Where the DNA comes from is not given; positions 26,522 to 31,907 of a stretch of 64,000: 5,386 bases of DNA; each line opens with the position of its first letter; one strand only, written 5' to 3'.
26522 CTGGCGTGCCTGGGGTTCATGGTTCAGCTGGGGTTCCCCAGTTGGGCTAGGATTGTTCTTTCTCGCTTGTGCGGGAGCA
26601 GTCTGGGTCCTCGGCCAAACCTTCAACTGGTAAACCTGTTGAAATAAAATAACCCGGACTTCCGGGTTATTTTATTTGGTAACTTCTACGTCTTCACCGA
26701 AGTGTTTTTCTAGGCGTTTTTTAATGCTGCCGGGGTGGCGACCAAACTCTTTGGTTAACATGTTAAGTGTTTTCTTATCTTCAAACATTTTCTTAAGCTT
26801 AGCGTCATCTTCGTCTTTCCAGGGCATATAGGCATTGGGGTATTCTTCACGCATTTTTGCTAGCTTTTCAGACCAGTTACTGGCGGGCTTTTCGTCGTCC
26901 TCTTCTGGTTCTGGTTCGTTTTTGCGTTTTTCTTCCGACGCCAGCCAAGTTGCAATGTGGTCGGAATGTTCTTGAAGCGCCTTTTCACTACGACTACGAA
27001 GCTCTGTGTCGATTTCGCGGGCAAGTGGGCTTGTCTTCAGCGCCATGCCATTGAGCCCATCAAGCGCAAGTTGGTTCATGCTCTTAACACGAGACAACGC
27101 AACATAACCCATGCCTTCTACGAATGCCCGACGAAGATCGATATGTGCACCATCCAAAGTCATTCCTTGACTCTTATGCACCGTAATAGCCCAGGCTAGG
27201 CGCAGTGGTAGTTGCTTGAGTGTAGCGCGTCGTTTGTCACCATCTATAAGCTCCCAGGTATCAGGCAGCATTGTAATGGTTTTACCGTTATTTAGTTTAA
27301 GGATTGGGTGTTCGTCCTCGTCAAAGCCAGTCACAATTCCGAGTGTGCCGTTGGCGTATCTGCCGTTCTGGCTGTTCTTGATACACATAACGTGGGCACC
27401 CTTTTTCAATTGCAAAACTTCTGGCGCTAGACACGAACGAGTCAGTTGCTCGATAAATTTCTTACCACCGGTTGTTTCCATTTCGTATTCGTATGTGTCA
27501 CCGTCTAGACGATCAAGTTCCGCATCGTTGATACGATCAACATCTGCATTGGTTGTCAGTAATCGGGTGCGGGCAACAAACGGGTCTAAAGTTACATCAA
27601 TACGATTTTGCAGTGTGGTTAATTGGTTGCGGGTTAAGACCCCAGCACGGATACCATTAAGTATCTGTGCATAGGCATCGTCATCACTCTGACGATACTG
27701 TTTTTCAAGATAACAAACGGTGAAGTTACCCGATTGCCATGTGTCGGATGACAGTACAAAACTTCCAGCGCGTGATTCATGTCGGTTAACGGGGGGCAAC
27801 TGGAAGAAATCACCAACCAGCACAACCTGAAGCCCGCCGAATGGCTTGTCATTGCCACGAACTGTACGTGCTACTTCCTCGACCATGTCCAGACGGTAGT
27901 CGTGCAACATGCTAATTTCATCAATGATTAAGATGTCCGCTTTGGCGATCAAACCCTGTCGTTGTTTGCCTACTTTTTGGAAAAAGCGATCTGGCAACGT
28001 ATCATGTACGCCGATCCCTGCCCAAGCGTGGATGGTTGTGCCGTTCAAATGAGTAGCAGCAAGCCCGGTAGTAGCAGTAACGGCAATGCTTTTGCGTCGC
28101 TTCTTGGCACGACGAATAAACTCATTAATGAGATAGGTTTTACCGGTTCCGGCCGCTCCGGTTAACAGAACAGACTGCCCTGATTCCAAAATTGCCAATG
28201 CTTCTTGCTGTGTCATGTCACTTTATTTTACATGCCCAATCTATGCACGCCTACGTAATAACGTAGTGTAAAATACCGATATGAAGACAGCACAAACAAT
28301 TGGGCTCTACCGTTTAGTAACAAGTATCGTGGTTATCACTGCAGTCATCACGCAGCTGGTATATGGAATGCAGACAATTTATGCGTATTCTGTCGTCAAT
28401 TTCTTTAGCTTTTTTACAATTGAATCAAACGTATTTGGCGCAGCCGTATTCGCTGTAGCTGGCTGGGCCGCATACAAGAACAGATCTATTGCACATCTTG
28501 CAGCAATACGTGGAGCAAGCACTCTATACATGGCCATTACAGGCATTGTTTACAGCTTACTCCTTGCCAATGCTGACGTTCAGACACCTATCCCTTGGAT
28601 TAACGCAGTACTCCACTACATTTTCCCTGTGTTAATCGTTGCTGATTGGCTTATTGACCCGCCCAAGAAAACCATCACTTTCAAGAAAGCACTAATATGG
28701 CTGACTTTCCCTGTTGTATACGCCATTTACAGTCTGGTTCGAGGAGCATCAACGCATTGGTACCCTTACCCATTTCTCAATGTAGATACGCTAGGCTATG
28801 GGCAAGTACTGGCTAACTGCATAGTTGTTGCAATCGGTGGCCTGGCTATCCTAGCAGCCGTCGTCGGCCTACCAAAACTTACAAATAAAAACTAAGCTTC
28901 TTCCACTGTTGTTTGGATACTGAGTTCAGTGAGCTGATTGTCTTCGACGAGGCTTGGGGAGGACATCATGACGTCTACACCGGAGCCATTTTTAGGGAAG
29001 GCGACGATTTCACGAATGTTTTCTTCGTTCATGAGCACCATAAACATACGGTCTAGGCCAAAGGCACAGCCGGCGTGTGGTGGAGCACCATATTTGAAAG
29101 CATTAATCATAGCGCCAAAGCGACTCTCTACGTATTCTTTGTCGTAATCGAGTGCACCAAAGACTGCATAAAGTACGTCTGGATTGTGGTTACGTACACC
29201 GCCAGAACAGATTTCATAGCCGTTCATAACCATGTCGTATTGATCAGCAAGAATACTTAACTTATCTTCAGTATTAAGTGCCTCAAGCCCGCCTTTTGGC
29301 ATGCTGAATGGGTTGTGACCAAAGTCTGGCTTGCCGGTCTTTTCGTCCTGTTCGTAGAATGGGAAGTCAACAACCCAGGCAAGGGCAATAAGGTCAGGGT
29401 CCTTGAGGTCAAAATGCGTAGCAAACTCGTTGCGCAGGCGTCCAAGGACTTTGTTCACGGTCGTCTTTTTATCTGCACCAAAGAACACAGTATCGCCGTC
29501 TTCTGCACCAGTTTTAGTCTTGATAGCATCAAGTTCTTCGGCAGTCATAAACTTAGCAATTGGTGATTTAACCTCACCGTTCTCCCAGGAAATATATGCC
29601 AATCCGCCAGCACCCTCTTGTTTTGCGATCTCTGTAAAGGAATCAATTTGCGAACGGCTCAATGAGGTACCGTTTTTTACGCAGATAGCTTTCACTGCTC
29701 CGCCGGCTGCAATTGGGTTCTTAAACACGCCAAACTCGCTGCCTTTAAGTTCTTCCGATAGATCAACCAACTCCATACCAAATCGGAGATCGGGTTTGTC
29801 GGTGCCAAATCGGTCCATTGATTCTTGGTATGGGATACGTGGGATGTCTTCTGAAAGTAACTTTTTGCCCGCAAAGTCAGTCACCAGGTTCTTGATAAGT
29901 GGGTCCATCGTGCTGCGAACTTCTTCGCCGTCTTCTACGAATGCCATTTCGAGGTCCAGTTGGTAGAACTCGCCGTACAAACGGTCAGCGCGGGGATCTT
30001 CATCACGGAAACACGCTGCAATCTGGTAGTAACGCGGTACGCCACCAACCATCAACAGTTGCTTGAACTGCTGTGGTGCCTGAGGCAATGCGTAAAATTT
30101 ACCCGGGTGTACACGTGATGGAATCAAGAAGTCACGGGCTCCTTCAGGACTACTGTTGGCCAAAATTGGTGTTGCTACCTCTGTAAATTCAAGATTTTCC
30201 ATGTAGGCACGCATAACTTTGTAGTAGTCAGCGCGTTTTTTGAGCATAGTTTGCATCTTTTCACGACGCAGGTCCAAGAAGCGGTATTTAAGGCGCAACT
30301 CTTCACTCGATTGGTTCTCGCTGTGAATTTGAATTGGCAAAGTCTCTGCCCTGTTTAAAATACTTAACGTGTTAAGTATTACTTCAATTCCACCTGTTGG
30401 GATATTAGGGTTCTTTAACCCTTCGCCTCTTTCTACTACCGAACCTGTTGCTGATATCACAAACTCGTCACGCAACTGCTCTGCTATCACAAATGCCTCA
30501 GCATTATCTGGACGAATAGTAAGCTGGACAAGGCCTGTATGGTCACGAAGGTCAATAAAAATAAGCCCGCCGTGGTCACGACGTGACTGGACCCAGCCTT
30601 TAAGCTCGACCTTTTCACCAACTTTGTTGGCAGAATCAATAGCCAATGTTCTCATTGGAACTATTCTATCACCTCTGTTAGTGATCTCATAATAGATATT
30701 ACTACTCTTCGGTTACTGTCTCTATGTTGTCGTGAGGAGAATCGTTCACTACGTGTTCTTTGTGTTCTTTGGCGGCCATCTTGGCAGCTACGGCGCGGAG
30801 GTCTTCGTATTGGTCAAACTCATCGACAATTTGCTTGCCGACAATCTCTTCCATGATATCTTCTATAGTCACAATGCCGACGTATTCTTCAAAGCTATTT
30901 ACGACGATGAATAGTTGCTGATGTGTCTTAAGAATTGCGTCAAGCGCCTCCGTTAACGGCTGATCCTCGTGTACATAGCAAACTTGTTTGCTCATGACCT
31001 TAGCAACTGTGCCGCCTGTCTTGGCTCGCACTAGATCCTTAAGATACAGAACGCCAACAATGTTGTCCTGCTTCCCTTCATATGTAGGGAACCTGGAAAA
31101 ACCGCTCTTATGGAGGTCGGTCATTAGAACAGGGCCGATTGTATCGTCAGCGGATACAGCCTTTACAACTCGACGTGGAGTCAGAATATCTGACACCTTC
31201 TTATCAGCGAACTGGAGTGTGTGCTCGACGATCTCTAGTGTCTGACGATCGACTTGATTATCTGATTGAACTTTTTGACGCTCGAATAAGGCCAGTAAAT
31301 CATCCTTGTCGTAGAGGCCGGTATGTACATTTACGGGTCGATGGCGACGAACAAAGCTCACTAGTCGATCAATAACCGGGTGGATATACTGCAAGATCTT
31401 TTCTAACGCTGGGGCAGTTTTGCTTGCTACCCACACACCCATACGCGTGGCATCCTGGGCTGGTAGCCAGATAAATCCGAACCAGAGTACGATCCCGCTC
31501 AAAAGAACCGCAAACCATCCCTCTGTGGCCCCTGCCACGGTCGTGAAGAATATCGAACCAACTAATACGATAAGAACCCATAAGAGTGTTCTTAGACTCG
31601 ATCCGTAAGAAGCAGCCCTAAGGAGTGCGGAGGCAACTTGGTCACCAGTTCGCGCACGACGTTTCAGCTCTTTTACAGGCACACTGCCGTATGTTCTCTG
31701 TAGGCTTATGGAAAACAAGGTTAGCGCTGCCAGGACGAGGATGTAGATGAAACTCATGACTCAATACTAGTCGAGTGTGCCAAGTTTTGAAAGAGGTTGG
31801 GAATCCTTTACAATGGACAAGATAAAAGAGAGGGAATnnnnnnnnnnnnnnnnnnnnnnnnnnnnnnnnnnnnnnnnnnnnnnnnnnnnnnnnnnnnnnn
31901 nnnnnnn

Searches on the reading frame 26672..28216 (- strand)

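Call 57: search_protein_families(library=pfam, proteins=[window:26672-28216:-], max_evalue=0.001)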
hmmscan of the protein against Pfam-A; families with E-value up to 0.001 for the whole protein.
window:26672-28216:- (514 aa): 13 families
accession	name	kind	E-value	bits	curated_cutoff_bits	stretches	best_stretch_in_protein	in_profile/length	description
PF05970.20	PIF1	-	1e-38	133.6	25.9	1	9-180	18-193/223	PIF1-like helicase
PF13245.12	AAA_19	-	1.5e-16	61.2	25.1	1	3-143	1-132/134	AAA domain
PF13604.12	AAA_30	-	3.4e-16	60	27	1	3-203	6-181/191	AAA domain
PF13401.12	AAA_22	-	7.7e-09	36.4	27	1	12-135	4-122/130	AAA domain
PF21530.3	Pif1_2B_dom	-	1.9e-08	34.3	23.9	1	254-298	2-47/47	DNA helicase Pif1, 2B domain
PF01443.25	Viral_helicase1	-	1.8e-07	31.6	21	1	18-107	3-74/228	Viral superfamily 1 RNA helicase core domain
PF13191.12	AAA_16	-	3.4e-06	28.1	32.6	1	12-43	21-52/167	AAA ATPase domain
PF00270.35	DEAD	-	0.00011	22.4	26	0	3-56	4-61/167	DEAD/DEAH box helicase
PF07728.20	AAA_5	-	0.0002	21.8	22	1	16-106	2-80/139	AAA domain (dynein-related subfamily)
PF00004.35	AAA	-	0.0003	21.7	21.2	1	16-108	1-73/131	ATPase family associated with various cellular activities (AAA)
PF12775.13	AAA_7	-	0.00046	20.2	25.8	0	9-43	29-63/181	P-loop containing dynein motor region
PF13173.12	AAA_14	-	0.0005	20.5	27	0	14-108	3-78/129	AAA domain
PF09848.15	SLFN-g3_helicase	-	0.00095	19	24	0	16-221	4-208/354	Schlafen group 3, DNA/RNA helicase domain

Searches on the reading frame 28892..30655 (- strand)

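Call 57: search_protein_families(library=pfam, proteins=[window:28892-30655:-], max_evalue=0.001)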
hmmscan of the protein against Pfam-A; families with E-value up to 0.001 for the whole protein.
window:28892-30655:- (587 aa): 3 families
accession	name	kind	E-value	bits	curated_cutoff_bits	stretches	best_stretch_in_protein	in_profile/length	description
PF00152.25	tRNA-synt_2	-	4.7e-104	348.2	25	1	117-556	1-307/308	tRNA synthetases class II (D, K and N)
PF02938.19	GAD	-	1.2e-28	99.6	23.4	1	311-404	1-95/95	GAD domain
PF01336.31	tRNA_anti-codon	-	2.1e-15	56.8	27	1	16-97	1-72/75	OB-fold nucleic acid binding domain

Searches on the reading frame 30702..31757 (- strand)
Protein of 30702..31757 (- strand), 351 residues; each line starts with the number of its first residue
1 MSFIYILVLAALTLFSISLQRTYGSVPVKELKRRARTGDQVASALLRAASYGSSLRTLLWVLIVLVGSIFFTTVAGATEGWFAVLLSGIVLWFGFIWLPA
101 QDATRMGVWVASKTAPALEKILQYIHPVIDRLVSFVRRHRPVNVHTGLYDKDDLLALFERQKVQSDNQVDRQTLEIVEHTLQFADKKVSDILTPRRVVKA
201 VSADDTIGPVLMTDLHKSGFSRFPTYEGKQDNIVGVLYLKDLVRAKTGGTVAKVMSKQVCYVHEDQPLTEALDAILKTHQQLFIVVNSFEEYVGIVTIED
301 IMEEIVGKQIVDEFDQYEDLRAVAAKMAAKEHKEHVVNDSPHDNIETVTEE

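Call 57: search_protein_families(library=pfam, proteins=[window:30702-31757:-], max_evalue=0.001)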
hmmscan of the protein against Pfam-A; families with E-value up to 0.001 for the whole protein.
window:30702-31757:- (351 aa): 1 family
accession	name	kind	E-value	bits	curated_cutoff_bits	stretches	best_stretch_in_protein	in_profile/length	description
PF00571.33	CBS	-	1.6e-16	60.8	24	1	251-306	1-56/57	CBS domain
